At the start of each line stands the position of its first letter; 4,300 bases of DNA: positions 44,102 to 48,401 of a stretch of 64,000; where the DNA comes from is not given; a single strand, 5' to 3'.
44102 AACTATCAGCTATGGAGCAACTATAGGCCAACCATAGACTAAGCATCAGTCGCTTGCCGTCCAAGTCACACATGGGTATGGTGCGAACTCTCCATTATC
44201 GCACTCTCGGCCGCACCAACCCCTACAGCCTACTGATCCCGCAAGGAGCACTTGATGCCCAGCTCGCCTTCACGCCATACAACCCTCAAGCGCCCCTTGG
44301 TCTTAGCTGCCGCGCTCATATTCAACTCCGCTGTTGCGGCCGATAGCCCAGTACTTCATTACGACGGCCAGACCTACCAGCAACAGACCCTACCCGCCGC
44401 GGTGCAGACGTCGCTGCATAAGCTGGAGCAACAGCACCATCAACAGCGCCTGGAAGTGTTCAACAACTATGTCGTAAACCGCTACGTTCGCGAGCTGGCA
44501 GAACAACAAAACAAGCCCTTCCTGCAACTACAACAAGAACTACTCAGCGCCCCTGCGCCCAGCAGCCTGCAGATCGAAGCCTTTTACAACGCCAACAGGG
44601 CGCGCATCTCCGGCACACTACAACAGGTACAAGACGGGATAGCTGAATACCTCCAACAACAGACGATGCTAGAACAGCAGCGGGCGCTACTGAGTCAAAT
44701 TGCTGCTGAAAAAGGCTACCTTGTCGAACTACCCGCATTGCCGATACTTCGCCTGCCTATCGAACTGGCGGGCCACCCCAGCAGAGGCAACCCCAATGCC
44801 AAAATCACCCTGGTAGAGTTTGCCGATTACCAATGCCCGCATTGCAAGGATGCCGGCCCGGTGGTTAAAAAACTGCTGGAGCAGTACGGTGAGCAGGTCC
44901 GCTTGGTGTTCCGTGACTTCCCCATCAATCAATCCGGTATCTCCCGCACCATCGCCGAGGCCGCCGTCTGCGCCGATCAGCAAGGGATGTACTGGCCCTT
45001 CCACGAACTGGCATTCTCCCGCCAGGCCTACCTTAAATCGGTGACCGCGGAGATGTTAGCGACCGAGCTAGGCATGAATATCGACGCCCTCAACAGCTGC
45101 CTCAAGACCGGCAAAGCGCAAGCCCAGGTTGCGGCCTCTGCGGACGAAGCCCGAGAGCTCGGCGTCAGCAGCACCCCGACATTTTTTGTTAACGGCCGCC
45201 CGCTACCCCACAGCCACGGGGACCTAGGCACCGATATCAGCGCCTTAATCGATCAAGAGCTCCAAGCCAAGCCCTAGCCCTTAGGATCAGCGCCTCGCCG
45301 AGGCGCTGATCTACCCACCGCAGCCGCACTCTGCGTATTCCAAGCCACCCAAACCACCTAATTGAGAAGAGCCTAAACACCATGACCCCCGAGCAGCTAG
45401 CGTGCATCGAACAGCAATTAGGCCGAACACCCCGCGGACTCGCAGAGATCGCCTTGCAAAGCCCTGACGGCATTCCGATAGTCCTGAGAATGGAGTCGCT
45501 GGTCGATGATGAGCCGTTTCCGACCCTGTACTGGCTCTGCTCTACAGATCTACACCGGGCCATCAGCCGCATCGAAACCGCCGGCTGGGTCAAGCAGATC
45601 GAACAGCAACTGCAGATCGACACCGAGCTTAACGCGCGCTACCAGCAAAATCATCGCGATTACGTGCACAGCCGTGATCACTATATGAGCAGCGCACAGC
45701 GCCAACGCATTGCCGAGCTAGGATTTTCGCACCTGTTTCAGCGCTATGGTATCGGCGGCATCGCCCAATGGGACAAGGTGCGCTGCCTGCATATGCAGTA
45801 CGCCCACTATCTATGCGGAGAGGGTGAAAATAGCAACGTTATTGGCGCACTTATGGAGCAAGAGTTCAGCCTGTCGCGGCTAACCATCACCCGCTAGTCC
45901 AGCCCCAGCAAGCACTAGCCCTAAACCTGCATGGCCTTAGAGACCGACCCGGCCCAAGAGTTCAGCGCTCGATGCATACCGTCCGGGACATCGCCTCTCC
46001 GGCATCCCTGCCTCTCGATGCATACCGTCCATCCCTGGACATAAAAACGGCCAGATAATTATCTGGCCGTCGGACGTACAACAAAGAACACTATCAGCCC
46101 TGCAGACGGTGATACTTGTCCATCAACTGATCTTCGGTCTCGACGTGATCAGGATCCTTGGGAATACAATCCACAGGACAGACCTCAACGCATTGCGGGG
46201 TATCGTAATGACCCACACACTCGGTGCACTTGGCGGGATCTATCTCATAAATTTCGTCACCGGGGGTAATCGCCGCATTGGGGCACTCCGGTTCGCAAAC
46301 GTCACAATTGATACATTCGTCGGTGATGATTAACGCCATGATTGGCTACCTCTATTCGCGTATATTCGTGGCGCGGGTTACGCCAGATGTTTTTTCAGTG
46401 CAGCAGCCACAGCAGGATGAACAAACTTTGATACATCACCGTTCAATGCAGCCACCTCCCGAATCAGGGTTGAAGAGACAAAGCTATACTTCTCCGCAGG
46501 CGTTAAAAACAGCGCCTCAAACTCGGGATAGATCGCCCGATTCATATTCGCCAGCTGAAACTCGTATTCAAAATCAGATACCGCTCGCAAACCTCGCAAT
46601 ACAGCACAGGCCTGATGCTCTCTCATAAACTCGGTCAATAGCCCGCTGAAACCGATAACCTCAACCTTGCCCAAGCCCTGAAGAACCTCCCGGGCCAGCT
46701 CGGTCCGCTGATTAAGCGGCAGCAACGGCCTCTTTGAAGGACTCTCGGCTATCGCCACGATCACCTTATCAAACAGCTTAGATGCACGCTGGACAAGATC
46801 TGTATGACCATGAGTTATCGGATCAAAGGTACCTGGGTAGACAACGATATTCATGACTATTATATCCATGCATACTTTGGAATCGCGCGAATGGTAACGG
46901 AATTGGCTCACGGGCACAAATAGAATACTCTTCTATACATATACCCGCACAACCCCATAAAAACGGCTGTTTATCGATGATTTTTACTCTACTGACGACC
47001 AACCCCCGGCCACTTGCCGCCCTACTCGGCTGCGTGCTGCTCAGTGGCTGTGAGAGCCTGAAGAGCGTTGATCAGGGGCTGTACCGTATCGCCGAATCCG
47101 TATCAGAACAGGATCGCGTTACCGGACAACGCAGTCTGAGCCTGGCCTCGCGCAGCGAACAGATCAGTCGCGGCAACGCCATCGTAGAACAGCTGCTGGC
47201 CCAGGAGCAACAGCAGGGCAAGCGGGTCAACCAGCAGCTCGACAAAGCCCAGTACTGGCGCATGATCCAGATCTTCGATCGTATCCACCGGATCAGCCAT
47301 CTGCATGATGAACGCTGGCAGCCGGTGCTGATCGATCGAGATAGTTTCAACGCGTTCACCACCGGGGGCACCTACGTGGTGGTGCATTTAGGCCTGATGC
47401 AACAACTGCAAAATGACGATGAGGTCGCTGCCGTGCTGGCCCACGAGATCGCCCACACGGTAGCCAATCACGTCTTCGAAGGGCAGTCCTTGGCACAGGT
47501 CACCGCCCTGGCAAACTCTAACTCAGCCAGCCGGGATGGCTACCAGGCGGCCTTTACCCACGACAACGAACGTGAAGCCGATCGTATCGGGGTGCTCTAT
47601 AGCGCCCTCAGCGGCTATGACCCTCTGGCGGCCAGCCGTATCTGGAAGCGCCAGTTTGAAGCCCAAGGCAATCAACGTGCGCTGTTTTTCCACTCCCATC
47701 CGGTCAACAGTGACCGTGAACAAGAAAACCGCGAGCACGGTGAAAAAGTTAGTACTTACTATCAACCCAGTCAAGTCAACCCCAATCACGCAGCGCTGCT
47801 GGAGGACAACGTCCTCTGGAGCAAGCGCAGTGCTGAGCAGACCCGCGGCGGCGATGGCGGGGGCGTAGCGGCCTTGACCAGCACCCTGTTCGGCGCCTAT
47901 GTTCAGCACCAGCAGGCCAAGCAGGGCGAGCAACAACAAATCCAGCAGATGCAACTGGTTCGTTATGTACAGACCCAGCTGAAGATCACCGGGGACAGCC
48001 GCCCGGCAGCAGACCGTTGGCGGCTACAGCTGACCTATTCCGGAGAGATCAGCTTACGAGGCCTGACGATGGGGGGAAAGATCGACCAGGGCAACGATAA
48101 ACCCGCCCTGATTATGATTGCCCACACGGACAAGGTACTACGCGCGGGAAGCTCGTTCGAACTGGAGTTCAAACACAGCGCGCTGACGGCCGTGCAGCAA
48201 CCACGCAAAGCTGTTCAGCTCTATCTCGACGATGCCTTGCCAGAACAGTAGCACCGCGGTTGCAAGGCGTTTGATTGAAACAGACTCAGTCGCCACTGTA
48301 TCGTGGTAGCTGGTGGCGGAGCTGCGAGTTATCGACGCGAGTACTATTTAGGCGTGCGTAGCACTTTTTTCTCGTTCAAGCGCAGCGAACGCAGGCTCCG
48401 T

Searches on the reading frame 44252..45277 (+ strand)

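Call 7: search_protein_families(library=pfam, proteins=[window:44252-45277:+])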
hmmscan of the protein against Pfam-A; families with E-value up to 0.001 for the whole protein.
window:44252-45277:+ (341 aa): 4 families
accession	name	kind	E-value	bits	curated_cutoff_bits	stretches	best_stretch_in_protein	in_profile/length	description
PF13462.12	Thioredoxin_4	-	4.5e-30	105.4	23.2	1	176-318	6-150/165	Thioredoxin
PF01323.26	DSBA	-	5.3e-20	72.5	25.6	2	240-316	98-175/191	DSBA-like thioredoxin domain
PF00085.26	Thioredoxin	-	4.9e-06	26.9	23.5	1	183-223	18-58/103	Thioredoxin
PF13728.12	TraF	-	0.00077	19.8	23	0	185-220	131-166/224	F plasmid transfer operon protein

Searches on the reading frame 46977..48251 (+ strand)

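Call 7: search_protein_families(library=pfam, proteins=[window:46977-48251:+])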
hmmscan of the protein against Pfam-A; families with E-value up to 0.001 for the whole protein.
window:46977-48251:+ (424 aa): 1 family
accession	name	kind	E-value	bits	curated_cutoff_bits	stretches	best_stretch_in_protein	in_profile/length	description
PF01435.24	Peptidase_M48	-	2.7e-24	86.4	20.3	1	97-250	8-181/186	Peptidase family M48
